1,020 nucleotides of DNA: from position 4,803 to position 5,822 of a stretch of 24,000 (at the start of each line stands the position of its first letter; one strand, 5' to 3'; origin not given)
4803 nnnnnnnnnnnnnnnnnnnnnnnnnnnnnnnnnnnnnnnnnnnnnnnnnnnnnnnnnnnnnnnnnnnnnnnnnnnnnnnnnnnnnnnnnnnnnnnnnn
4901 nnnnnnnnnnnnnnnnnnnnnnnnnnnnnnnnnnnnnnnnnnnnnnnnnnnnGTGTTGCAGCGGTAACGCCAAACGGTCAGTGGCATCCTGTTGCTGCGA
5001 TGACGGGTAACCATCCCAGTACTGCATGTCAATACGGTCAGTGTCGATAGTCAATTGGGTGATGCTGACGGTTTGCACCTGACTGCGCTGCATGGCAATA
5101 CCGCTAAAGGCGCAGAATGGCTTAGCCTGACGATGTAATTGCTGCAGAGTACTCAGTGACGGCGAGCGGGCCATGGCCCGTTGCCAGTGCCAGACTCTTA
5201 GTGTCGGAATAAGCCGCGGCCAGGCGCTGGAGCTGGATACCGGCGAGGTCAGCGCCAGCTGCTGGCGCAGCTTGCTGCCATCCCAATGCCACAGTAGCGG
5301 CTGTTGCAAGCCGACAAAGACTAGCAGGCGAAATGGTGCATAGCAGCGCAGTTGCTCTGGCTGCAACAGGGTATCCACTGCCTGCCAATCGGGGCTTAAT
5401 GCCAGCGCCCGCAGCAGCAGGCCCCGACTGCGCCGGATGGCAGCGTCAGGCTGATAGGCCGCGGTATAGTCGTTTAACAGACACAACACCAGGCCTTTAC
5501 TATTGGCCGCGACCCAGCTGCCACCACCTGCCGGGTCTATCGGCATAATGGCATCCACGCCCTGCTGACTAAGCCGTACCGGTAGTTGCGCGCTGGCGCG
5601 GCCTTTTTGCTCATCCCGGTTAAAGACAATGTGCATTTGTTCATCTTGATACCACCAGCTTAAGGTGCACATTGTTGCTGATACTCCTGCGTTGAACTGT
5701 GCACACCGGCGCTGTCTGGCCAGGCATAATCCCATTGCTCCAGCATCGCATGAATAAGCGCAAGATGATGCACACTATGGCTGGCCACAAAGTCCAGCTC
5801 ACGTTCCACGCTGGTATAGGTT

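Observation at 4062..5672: NRDE/TANGO2-family domain fused to a lipid acyltransferase domain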

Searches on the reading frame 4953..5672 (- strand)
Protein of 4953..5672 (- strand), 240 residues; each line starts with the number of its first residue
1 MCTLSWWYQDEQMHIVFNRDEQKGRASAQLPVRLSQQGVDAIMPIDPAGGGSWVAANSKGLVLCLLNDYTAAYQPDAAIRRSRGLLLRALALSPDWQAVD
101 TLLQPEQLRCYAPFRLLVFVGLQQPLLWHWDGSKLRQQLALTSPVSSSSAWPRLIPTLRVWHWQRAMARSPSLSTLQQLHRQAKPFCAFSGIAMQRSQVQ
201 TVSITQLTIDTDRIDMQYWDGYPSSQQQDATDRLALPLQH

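Call 27: search_solved_structures(query=A3, max_evalue=1, show_alignments=2)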
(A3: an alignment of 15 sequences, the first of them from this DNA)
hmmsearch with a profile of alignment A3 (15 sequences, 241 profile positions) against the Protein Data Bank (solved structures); distinct sequences matched with E-value up to 1: 2.
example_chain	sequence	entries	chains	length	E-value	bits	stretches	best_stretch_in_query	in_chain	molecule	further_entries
8sv7_A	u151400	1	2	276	0.025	17.3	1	11-91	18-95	Transport and Golgi organization protein 2 homolog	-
9bwa_A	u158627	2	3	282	0.025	17.2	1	11-91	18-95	Transport and Golgi organization protein 2 homolog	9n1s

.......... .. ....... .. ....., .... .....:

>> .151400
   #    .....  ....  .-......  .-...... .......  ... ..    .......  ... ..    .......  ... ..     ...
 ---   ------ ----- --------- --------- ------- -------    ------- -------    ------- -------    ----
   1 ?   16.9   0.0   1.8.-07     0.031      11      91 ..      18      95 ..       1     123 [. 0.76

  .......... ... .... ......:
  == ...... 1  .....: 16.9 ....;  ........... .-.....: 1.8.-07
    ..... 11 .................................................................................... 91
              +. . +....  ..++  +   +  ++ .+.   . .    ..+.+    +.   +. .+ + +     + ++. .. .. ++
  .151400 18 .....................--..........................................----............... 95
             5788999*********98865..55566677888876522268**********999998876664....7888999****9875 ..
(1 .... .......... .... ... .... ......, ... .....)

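Call 32: search_protein_representatives(alignment_id=A3)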
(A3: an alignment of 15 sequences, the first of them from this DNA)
Query: 15 sequences, 241 profile positions. Proteins with E-value up to 0.001 (for the whole library): 6283; up to 1e-10: 4071; up to 1e-30: 1572. The best 150 are listed.
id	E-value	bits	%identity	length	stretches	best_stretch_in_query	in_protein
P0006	3.1e-96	337.9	-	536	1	1-239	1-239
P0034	4.2e-90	317.8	-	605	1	1-239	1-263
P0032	2.4e-86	305.5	-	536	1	1-240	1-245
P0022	5.2e-83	294.6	-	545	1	1-239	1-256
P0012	1.3e-81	290.0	-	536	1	1-237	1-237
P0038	5.0e-81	288.1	-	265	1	1-238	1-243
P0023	9.8e-79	280.6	-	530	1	1-230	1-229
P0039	1.9e-75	269.8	-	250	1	1-239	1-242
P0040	2.3e-75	269.5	-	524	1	1-234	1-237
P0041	2.7e-75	269.3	-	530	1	1-233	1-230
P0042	1.4e-73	263.7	-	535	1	1-229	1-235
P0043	1.9e-73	263.2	-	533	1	1-236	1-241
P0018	7.6e-72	258.0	-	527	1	1-228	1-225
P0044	3.7e-67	242.6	-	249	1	1-234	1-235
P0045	3.5e-66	239.4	-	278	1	1-234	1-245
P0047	4.8e-64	232.4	-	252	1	1-227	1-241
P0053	5.4e-60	219.2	-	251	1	1-232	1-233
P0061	1.3e-58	214.6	-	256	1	1-229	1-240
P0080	1.6e-55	204.6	-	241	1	1-226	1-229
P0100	6.1e-54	199.4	-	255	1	1-227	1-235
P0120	5.6e-53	196.2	-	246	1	1-223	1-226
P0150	1.3e-51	191.7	-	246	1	1-227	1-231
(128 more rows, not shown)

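Call 33: find_encoding_contigs(protein=P0038, flank=5000, max_places=2)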
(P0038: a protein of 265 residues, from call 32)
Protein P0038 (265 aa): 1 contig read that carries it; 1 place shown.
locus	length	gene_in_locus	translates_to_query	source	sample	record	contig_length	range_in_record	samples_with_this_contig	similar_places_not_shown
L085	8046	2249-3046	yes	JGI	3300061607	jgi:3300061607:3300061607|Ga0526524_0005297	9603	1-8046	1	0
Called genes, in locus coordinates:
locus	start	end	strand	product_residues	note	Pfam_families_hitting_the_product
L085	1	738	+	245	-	?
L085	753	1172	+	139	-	PF07681:DoxX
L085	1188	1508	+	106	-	-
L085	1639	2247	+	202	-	PF05163:DinB (weak), PF12867:DinB_2 (weak)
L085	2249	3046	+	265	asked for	PF05742:TANGO2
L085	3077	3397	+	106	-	PF07992:Pyr_redox_2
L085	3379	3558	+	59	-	PF02852:Pyr_redox_dim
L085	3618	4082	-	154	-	-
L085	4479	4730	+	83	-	PF02852:Pyr_redox_dim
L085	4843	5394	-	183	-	-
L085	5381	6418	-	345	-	PF11376:DUF3179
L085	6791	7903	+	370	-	PF09982:LpxR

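Call 34: find_encoding_contigs(protein=P0039, flank=5000, max_places=2)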
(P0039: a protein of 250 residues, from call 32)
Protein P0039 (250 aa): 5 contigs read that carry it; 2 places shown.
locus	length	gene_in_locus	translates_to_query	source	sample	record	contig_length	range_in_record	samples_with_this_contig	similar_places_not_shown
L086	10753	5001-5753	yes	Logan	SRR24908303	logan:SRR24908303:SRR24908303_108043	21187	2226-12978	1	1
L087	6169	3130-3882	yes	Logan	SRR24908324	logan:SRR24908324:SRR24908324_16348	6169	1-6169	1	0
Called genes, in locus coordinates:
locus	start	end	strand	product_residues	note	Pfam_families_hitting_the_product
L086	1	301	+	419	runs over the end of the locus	PF02518:HATPase_c, PF00072:Response_reg, PF12833:HTH_18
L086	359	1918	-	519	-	PF00474:SSF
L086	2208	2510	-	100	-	PF00085:Thioredoxin (weak)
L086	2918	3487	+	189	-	PF04542:Sigma70_r2, PF08281:Sigma70_r4_2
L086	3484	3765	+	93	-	-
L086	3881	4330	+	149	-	PF00085:Thioredoxin, PF03190:Thioredox_DsbH, PF13098:Thioredoxin_2, PF13899:Thioredoxin_7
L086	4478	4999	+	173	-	-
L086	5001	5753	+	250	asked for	PF05742:TANGO2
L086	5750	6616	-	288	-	PF08450:SGL (faint)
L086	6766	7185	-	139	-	-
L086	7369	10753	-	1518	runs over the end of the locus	PF07494:Reg_prop (faint), PF00512:HisKA, PF02518:HATPase_c, PF00072:Response_reg, PF00165:HTH_AraC (faint), PF12833:HTH_18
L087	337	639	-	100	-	PF00085:Thioredoxin (weak)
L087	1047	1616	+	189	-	PF04542:Sigma70_r2, PF08281:Sigma70_r4_2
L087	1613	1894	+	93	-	-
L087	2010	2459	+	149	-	PF00085:Thioredoxin, PF03190:Thioredox_DsbH, PF13098:Thioredoxin_2, PF13899:Thioredoxin_7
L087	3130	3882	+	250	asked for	PF05742:TANGO2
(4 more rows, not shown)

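Call 36: find_encoding_contigs(protein=P0061, flank=4000, max_places=3)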
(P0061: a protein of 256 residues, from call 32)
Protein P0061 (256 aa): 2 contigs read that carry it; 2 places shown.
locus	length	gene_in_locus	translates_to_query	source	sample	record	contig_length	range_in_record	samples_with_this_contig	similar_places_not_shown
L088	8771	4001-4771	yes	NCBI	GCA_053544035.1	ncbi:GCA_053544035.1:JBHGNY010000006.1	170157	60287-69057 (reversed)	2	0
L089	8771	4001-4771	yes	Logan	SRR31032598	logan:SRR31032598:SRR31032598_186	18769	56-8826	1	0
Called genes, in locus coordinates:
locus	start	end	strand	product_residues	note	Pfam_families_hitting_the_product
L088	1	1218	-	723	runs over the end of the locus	PF00580:UvrD-helicase, PF13245:AAA_19, PF13604:AAA_30 (faint), PF13361:UvrD_C, PF13538:UvrD_C_2, PF21196:PcrA_UvrD_tudor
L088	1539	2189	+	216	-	PF09335:VTT_dom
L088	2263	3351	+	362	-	-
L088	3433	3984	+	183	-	-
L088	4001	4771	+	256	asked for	PF05742:TANGO2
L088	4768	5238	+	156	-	PF04945:YHS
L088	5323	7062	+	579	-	PF19576:Acyltransf_2, PF01553:Acyltransferase (faint), PF13444:Acetyltransf_5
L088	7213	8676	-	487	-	PF00939:Na_sulph_symp, PF03600:CitMHS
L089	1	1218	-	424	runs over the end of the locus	?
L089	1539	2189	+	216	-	PF09335:VTT_dom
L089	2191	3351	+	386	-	-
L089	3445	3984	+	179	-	-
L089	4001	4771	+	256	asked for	PF05742:TANGO2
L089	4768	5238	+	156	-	PF04945:YHS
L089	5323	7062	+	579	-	PF19576:Acyltransf_2, PF01553:Acyltransferase (faint), PF13444:Acetyltransf_5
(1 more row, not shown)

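Call 37: find_encoding_contigs(protein=P0120, flank=4000, max_places=3)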
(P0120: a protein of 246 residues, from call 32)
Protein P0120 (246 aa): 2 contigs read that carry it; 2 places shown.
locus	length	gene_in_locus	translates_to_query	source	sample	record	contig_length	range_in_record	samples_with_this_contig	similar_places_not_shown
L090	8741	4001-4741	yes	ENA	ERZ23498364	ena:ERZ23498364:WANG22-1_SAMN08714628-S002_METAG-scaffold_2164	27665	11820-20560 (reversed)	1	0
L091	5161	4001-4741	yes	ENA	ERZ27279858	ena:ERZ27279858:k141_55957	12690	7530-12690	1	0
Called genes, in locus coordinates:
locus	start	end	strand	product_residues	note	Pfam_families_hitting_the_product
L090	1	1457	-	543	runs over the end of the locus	PF21088:MS_channel_1st (weak), PF00924:MS_channel_2nd, PF21082:MS_channel_3rd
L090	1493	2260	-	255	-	PF01138:RNase_PH, PF03725:RNase_PH_C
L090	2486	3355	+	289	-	PF18306:LDcluster4, PF03641:Lysine_decarbox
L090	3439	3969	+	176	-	-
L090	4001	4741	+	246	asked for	PF05742:TANGO2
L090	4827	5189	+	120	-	-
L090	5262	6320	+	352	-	PF04338:DUF481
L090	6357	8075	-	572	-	PF01368:DHH, PF02272:DHHA1, PF17768:RecJ_OB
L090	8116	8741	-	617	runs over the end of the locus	PF00474:SSF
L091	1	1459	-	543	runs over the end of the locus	PF21088:MS_channel_1st (weak), PF00924:MS_channel_2nd, PF21082:MS_channel_3rd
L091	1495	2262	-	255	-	PF01138:RNase_PH, PF03725:RNase_PH_C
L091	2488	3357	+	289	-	PF18306:LDcluster4, PF03641:Lysine_decarbox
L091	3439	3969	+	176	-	-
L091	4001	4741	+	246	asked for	PF05742:TANGO2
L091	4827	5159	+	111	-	?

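Call 39: search_protein_families(library=pfam, proteins=[L085:1639-2247:+, L086:4478-4999:+, L088:3433-3984:+, L090:3439-3969:+, L088:4768-5238:+, L088:5323-7062:+], max_evalue=1)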
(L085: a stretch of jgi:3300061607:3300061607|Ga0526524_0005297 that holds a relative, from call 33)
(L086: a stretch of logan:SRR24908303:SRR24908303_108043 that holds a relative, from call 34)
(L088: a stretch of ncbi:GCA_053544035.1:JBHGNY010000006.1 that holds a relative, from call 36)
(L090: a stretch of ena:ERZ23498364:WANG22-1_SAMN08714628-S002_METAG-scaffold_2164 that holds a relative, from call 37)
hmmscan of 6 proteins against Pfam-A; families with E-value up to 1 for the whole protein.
L085:1639-2247:+ (202 aa): 5 families
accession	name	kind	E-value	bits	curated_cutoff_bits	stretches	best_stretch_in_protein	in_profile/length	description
PF12867.12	DinB_2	-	2.4e-08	34.9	24.8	1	22-150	7-128/128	DinB superfamily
PF05163.17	DinB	-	5.1e-06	27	23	1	13-161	8-149/165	DinB family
PF13556.12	HTH_30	-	0.01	16.1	27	0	166-175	23-32/59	PucR C-terminal helix-turn-helix domain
PF00376.29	MerR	-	0.096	13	28.2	0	165-174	9-18/38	MerR family regulatory protein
PF12179.13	IKKbetaNEMObind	-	0.14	12.4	25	1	11-28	1-18/37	I-kappa-kinase-beta NEMO binding domain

L086:4478-4999:+ (173 aa): 3 families
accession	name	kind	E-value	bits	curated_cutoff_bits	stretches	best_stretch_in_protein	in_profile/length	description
PF05163.17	DinB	-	0.0046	17.4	23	1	10-144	17-137/165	DinB family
PF12867.12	DinB_2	-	0.085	13.8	24.8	1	10-144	7-127/128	DinB superfamily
PF08020.16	DUF1706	-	0.21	11.9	24.2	1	2-71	11-82/166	Protein of unknown function (DUF1706)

L088:3433-3984:+ (183 aa): 2 families
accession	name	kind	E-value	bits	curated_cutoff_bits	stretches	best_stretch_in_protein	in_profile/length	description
PF12867.12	DinB_2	-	0.00022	22.1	24.8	1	27-153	7-127/128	DinB superfamily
PF23573.1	zf-C2H2_PRDM15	-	0.27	11.8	27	0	121-133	1-13/30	PRDM15 C2H2 zinc finger domain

L090:3439-3969:+ (176 aa): 2 families
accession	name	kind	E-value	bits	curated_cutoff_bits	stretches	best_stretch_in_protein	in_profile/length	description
PF12867.12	DinB_2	-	0.0086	17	24.8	1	42-142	35-128/128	DinB superfamily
PF05163.17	DinB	-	0.031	14.7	23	1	16-153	20-149/165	DinB family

L088:4768-5238:+ (156 aa): 2 families
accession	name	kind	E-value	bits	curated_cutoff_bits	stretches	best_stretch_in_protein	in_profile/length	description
PF04945.19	YHS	-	4.5e-11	43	30.3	1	47-93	1-47/47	YHS domain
PF12018.13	FAP206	-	0.00015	21.7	33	1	84-146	188-252/272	Domain of unknown function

L088:5323-7062:+ (579 aa): 3 families
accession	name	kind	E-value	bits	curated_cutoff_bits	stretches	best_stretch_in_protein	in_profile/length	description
PF13444.12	Acetyltransf_5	-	3.4e-21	76.3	22.4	1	327-427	2-102/102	Acetyltransferase (GNAT) domain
PF19576.4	Acyltransf_2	-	2.1e-17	63.4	27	1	28-262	33-260/266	Acyltransferase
PF01553.26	Acyltransferase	-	1.9e-05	24.9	23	1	65-180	7-118/132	Acyltransferase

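Call 40: list_cluster_members(proteins=[P0038, P0039, P0061, P0120, P0044, P0047, P0053, P0080, P0100, P0150])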
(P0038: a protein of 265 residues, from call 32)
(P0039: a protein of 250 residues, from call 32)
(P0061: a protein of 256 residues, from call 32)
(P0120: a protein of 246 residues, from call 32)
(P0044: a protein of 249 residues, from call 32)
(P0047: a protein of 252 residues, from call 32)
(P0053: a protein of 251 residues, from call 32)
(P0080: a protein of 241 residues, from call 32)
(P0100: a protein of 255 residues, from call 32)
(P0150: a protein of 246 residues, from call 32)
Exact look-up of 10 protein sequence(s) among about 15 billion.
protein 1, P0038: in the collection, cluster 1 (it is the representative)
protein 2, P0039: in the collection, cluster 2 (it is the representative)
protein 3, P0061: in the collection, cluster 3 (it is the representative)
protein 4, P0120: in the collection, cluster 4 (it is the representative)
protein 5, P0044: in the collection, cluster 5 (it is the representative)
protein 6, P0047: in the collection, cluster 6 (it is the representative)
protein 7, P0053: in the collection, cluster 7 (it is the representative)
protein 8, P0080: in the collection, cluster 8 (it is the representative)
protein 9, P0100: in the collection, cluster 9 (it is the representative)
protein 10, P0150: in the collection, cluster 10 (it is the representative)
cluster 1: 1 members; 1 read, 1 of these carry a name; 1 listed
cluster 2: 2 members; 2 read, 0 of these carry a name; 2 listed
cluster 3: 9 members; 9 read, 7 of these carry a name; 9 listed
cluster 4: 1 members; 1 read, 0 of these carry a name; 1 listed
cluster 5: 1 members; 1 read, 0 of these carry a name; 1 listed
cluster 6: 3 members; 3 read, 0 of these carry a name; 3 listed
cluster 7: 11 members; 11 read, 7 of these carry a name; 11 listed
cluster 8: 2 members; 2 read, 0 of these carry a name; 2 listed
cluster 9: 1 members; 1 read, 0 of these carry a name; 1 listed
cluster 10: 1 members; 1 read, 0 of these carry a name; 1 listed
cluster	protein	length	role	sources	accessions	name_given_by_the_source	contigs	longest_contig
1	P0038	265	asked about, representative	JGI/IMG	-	hypothetical protein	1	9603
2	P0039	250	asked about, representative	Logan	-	-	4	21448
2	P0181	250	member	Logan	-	-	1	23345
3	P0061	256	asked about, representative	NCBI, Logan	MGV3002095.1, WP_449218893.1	NRDE family protein [Vibrio sp. E150_018]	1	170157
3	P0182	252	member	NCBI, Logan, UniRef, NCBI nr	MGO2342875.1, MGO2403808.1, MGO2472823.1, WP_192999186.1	NRDE family protein [Vibrio litoralis] | NRDE family protein n=1 Tax=Vibrio litoralis TaxID=335972 RepID=UPI001867E08B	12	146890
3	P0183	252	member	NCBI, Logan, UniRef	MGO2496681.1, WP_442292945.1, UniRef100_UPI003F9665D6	MAG: NRDE family protein [Vibrio litoralis] | NRDE family protein n=1 Tax=Vibrio litoralis TaxID=335972 RepID=UPI003F9665D6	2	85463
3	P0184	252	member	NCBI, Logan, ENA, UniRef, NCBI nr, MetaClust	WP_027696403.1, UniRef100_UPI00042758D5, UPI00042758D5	NRDE family protein [Vibrio litoralis] | NRDE family protein n=1 Tax=Vibrio litoralis TaxID=335972 RepID=UPI00042758D5 | status=active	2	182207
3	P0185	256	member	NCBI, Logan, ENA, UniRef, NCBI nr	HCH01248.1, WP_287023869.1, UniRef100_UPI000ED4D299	MAG TPA: hypothetical protein DEV85_05050 [Vibrio sp.] | NRDE family protein n=1 Tax=Vibrio sp. TaxID=678 RepID=UPI000ED4D299 | NRDE family protein [Vibrio sp.]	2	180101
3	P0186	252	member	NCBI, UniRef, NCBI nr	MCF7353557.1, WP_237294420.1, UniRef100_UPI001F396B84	NRDE family protein [Vibrio sp. CK2-1] | NRDE family protein n=1 Tax=Vibrio sp. CK2-1 TaxID=2912249 RepID=UPI001F396B84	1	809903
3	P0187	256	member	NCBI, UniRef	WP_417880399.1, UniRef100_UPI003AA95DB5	NRDE family protein [Vibrio sp.] | NRDE family protein n=1 Tax=Vibrio sp. TaxID=678 RepID=UPI003AA95DB5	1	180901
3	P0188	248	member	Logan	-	-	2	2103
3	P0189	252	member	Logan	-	-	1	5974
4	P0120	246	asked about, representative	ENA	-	-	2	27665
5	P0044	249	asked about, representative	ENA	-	-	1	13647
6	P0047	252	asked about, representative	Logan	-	-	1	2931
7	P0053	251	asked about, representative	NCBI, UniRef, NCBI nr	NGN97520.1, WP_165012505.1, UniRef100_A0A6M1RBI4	NRDE family protein [Grimontia sp. S25] | NRDE family protein n=1 Tax=Grimontia sedimenti TaxID=2711294 RepID=A0A6M1RBI4_9GAMM | NRDE family protein [Grimontia sedimenti]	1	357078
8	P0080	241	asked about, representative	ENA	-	-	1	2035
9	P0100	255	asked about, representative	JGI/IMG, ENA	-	-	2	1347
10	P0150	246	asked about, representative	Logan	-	-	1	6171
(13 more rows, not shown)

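Call 49: find_related_loci(query=A6, collection=metagenome_contigs, flank=5000)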
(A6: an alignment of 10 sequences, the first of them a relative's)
Query A6 (251 aa) in metagenome_contigs; peptide patterns used: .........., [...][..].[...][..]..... (x = any residue, [..] = any of these).
600 stretches matched a pattern (row limit reached: there are more); 564 encode a relative of the query (tblastn E <= 1e-3); the best 80 are kept; 80 distinct loci.
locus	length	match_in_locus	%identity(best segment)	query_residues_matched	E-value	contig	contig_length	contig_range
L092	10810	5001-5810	49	1-228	1e-73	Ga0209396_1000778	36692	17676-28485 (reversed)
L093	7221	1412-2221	49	1-228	5e-73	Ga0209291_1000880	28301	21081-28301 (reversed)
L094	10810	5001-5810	47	1-228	1e-72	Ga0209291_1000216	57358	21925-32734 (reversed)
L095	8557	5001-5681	48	1-227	2e-72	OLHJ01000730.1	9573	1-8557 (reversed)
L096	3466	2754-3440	48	1-229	8e-72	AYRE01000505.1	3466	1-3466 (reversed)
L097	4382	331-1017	47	1-229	4e-70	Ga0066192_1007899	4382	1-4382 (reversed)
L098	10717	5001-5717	47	1-228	7e-70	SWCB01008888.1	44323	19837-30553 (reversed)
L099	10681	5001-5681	47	1-227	2e-67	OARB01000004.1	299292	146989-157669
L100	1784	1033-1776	45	1-247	9e-68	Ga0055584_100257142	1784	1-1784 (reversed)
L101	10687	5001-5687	44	1-228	6e-65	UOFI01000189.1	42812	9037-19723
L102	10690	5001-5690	45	1-226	2e-64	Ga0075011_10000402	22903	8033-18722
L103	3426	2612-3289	46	1-228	5e-61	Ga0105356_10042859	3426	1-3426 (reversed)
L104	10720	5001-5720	38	1-238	8e-61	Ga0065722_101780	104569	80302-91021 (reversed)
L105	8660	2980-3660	44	1-227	5e-60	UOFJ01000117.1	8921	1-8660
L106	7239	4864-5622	40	1-239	7e-60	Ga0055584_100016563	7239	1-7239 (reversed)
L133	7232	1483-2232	37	1-249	3e-47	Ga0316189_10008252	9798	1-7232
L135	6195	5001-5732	40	1-240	3e-47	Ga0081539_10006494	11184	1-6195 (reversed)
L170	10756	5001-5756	36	1-251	1e-43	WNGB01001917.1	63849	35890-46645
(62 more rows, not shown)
